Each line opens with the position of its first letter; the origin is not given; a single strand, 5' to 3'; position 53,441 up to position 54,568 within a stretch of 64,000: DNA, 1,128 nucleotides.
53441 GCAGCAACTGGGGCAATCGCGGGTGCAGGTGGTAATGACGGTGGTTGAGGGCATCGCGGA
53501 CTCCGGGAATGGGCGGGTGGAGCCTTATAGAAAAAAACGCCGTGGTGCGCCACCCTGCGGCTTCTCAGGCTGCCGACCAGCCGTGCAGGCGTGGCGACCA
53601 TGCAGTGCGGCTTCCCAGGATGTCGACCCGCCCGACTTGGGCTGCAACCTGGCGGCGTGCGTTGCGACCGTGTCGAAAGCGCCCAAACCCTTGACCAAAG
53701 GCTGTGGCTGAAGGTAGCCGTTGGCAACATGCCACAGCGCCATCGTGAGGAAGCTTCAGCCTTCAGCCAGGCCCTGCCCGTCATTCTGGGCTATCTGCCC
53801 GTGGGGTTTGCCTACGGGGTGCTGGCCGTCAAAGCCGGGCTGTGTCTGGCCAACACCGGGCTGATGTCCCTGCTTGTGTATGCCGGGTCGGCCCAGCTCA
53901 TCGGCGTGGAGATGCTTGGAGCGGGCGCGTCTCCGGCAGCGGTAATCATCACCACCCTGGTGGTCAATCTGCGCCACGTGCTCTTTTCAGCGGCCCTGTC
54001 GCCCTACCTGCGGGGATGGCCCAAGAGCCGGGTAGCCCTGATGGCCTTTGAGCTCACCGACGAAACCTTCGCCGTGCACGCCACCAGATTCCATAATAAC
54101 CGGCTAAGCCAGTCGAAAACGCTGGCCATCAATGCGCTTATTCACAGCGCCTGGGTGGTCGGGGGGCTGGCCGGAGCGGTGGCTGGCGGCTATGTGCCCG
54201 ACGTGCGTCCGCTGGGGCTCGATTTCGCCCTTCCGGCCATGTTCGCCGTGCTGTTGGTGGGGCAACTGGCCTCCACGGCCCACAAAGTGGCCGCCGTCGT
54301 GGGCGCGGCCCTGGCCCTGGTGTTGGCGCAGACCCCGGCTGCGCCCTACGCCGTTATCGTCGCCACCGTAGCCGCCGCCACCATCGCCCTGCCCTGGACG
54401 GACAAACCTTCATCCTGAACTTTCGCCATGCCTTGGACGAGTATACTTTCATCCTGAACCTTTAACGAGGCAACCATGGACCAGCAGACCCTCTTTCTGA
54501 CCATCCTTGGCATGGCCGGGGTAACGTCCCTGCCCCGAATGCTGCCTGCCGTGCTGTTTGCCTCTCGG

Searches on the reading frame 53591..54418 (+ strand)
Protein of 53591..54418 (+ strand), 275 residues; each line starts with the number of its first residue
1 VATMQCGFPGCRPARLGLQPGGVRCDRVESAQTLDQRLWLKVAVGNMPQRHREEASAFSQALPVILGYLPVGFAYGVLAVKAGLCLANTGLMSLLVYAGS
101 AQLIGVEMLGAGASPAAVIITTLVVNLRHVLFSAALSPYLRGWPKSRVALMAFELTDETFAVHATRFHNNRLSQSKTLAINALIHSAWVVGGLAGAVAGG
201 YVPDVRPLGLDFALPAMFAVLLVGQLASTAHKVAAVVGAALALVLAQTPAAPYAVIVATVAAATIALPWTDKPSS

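Call 40: search_protein_families(library=ncbifam, proteins=[window:53591-54418:+], max_evalue=1e-25)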
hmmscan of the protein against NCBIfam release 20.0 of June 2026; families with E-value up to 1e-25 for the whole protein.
window:53591-54418:+ (275 aa): 1 family
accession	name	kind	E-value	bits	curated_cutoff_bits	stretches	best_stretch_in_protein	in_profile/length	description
TIGR00346.1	azlC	equivalog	5.8e-33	114.9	332.35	1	56-263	4-210/221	azaleucine resistance protein AzlC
